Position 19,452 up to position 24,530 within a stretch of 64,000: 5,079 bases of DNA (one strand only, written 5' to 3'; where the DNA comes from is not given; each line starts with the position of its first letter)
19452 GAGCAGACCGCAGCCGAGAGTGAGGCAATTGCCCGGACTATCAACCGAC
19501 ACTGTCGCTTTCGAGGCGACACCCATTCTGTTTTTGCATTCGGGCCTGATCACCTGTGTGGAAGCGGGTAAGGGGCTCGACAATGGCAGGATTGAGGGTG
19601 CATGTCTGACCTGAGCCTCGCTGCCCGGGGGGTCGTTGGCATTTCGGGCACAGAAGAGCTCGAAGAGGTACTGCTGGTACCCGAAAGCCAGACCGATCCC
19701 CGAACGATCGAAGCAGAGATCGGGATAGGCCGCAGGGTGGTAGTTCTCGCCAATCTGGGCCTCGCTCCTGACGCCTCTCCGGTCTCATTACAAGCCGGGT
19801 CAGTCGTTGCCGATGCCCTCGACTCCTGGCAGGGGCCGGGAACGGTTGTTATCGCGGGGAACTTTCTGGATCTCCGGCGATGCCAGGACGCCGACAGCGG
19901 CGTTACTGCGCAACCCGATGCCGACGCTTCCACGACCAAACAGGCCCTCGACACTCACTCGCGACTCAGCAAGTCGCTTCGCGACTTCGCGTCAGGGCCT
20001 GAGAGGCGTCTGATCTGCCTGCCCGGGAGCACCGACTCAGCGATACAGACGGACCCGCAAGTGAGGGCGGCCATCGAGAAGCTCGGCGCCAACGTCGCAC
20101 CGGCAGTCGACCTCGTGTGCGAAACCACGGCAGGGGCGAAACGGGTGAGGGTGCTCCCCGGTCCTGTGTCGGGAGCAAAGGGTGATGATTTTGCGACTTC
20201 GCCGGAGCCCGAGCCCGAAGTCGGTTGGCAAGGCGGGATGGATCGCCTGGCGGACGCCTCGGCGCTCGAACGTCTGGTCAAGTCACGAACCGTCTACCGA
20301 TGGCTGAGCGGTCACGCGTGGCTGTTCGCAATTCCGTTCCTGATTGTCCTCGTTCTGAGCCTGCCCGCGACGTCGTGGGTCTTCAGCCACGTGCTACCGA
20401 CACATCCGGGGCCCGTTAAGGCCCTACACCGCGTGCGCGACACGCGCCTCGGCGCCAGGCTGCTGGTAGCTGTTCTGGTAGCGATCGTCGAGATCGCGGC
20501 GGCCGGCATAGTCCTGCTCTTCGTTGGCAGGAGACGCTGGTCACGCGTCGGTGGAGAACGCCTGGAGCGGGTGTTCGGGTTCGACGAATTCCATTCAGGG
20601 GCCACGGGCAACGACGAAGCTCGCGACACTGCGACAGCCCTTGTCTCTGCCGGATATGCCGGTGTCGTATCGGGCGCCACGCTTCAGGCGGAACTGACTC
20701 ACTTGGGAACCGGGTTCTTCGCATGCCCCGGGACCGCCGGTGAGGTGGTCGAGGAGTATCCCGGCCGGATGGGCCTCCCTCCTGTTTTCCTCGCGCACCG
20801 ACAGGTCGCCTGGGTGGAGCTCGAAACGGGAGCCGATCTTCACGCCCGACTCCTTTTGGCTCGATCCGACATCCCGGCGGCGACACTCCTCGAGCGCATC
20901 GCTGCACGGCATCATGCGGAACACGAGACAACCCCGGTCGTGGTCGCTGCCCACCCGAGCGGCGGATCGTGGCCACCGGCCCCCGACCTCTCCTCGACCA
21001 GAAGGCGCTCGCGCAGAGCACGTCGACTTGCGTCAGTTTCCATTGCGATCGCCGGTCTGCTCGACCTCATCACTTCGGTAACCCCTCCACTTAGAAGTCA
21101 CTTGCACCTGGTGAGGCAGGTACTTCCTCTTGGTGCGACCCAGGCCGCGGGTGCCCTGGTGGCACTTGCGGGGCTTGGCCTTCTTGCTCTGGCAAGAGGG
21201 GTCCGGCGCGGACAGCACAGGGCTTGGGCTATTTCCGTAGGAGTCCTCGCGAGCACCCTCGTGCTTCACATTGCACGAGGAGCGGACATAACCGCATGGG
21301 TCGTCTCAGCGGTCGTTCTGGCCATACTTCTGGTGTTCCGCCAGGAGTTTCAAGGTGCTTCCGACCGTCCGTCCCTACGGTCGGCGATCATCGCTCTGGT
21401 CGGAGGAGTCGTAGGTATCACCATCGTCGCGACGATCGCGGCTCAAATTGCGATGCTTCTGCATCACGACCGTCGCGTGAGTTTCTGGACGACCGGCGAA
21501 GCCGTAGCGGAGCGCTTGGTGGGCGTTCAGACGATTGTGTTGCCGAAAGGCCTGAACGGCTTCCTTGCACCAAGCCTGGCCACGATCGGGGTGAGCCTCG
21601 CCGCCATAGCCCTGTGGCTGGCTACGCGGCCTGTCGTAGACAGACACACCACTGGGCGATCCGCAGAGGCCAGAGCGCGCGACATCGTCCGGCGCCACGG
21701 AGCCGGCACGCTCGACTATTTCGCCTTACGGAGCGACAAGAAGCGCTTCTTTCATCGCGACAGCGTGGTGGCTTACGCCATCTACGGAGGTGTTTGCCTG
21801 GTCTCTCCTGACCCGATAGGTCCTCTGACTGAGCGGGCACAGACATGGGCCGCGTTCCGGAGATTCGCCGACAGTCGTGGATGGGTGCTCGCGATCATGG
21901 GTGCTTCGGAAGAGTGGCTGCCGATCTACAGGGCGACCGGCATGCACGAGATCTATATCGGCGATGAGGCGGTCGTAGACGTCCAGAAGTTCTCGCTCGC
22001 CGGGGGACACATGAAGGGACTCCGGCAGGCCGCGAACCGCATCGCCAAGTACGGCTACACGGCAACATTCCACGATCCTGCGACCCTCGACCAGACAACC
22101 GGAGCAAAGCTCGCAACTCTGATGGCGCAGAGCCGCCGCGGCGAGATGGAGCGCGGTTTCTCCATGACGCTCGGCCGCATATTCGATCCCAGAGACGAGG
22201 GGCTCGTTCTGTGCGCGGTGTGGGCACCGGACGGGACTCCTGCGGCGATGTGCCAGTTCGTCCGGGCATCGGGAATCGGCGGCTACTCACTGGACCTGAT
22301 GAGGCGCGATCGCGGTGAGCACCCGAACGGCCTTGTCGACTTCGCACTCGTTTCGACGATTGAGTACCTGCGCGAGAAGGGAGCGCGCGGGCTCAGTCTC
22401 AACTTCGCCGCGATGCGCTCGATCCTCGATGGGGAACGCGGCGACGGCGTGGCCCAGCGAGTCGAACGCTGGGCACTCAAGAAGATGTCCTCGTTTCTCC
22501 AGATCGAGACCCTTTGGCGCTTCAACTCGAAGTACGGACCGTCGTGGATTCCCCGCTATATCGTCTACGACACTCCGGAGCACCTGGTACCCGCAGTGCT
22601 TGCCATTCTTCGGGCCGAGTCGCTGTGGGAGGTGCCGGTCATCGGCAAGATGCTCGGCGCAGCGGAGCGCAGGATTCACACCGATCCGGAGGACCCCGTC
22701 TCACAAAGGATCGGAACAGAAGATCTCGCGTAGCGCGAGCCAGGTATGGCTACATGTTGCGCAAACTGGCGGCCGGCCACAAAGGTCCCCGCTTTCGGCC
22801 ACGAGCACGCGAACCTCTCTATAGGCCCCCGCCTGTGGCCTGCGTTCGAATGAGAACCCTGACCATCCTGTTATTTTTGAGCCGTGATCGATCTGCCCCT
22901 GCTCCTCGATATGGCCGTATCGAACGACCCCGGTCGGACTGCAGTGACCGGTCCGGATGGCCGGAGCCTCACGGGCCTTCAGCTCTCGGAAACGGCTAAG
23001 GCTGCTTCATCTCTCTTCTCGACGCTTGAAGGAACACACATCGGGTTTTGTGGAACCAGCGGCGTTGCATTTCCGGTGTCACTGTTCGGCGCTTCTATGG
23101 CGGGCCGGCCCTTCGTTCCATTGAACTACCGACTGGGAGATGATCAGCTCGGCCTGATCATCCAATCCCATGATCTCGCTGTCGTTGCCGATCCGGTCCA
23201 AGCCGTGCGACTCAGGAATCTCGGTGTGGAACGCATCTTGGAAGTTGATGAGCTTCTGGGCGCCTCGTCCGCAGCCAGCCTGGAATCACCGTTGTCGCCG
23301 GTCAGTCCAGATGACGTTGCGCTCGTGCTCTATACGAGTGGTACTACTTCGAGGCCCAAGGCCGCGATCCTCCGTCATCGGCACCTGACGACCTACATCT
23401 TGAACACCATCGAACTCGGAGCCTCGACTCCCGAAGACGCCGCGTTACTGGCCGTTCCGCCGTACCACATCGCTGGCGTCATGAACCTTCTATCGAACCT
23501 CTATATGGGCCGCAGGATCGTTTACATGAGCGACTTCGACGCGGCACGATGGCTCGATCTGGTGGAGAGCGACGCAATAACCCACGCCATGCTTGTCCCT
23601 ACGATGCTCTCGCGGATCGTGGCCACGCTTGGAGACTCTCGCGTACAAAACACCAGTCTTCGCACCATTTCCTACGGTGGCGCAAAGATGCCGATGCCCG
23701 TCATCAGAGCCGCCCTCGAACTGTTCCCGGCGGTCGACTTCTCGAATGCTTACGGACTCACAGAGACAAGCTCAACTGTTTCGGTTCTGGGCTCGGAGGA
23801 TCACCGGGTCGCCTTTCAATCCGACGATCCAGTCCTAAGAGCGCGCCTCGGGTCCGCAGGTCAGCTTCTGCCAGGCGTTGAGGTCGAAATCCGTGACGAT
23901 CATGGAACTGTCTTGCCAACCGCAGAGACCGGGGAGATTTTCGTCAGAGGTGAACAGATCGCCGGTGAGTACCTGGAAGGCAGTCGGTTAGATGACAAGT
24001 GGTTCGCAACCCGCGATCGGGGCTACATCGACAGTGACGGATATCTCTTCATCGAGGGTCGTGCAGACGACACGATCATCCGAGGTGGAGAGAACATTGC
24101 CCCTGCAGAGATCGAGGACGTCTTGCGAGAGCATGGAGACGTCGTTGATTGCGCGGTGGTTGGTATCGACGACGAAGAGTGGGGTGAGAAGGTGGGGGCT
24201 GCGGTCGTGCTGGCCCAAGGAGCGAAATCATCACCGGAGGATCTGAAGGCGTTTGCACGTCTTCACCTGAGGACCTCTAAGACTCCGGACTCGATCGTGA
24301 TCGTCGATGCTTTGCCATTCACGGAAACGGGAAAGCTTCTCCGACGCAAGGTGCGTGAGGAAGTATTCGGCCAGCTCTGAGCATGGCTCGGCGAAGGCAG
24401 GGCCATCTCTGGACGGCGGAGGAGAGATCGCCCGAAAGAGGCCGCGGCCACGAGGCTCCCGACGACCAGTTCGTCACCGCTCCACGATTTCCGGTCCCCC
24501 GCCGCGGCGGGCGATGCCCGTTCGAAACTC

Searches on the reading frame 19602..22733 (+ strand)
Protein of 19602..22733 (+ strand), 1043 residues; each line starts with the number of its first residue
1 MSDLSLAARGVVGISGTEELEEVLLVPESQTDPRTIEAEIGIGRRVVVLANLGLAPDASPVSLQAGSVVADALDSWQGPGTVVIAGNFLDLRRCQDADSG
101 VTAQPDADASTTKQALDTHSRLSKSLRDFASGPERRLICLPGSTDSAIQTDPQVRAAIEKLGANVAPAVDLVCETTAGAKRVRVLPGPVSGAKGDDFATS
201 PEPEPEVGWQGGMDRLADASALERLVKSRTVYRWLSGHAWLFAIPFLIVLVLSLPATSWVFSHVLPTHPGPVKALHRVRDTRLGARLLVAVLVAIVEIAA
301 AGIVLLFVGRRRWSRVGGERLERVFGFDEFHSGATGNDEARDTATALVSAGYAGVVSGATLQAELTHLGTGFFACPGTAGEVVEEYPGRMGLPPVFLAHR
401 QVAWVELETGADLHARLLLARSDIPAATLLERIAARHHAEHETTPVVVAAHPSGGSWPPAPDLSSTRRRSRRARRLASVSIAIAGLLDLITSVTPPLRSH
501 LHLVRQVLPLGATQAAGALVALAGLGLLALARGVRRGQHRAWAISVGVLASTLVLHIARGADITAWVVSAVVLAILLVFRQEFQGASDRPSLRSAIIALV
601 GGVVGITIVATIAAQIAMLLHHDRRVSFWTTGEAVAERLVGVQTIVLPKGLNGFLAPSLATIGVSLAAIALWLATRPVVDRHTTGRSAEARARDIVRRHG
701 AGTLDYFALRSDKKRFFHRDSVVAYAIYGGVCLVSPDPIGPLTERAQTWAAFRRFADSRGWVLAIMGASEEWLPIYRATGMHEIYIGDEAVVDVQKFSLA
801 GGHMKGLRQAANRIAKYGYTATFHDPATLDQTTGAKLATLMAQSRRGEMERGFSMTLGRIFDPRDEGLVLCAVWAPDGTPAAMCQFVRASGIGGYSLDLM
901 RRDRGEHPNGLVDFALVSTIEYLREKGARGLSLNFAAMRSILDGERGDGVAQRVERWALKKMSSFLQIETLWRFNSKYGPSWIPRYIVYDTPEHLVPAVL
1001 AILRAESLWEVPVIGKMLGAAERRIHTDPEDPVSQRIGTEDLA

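Call 50: search_protein_families(library=pfam, proteins=[window:19602-22733:+], max_evalue=0.001)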
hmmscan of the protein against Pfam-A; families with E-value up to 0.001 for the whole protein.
window:19602-22733:+ (1043 aa): 2 families
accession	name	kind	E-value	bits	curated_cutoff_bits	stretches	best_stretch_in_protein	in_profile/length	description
PF09924.15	LPG_synthase_C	-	7.5e-66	222.6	27.5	1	695-989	3-298/298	Phosphatidylglycerol lysyltransferase, C-terminal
PF16995.10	tRNA-synt_2_TM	-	2.1e-05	24.9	26.8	1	473-635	5-177/215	Transmembrane region of lysyl-tRNA synthetase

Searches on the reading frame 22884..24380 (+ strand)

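Call 50: search_protein_families(library=pfam, proteins=[window:22884-24380:+], max_evalue=0.001)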
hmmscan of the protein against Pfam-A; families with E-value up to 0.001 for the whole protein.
window:22884-24380:+ (498 aa): 2 families
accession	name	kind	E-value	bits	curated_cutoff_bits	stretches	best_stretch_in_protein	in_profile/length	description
PF00501.34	AMP-binding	-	4.1e-64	217.2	29.9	1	11-364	4-384/384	AMP-binding enzyme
PF13193.12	AMP-binding_C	-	1.4e-17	64.8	24.5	1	409-484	1-76/76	AMP-binding enzyme C-terminal domain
